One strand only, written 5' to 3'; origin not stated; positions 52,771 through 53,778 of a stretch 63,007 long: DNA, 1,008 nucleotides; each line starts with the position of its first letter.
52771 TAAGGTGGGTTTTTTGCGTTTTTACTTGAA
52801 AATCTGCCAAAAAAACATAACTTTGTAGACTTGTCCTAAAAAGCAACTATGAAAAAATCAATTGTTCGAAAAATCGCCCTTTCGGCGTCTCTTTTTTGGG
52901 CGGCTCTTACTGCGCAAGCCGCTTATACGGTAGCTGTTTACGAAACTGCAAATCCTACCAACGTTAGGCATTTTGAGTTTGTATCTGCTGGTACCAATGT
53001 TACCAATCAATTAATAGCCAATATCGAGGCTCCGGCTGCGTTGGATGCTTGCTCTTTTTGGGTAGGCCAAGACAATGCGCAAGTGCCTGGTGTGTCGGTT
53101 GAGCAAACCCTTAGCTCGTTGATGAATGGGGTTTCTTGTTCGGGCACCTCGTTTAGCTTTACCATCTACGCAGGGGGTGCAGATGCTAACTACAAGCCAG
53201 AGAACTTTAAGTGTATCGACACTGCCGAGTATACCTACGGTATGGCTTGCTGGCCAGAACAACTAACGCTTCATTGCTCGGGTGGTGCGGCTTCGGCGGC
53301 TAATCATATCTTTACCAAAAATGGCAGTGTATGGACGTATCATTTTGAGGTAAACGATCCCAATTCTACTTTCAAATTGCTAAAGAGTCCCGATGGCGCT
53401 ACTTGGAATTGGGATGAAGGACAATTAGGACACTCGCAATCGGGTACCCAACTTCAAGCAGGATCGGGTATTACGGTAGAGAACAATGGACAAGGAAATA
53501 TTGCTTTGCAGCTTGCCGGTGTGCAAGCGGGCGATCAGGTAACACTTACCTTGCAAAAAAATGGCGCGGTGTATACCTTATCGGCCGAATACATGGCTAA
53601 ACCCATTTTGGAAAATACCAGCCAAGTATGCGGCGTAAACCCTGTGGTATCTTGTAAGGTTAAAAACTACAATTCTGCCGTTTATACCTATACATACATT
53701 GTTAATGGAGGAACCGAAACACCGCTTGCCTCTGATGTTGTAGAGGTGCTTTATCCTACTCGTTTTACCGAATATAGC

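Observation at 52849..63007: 10.2-kb open-ended ORF missing from the supplied ORF track: a giant secreted SprB-repeat surface protein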

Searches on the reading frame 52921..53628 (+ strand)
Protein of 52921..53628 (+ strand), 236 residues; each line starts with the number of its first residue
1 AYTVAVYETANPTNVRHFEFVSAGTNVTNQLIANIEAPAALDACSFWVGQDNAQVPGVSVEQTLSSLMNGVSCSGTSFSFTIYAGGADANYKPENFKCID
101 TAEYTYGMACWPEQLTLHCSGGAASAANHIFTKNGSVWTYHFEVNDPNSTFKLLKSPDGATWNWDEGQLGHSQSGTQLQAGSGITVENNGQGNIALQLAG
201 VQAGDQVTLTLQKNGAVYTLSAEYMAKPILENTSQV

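Call 66: search_protein_families(library=pfam, proteins=[window:52921-53628:+], max_evalue=1)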
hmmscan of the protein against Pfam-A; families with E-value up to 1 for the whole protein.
window:52921-53628:+ (236 aa): 2 families
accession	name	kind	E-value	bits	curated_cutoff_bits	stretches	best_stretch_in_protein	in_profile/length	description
PF22076.2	Cep192_D6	-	0.11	13.2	35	1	111-153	7-49/101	Cep192 domain 6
PF23627.1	LisH_WDR26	-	0.23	11.3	27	1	169-187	26-44/45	WDR26 Lis-homology motif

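Call 67: find_homologous_proteins(query=window:52921-53628:+, max_evalue=0.001)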
Query window:52921-53628:+ (236 aa): 2 proteins with E <= 0.001 among 438 candidates.
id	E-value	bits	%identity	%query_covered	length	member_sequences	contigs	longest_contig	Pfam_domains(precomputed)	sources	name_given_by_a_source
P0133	1.9e-51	193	46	97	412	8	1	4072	PF19081.7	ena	-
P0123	1.9e-49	186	79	45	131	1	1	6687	-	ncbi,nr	ncbi:MAG: hypothetical protein IKC81_02380, partial [Paludibacteraceae bacterium]|nr:hypothetical pr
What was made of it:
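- Tried and rejected: The head alone gave only two fragments (call 67).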
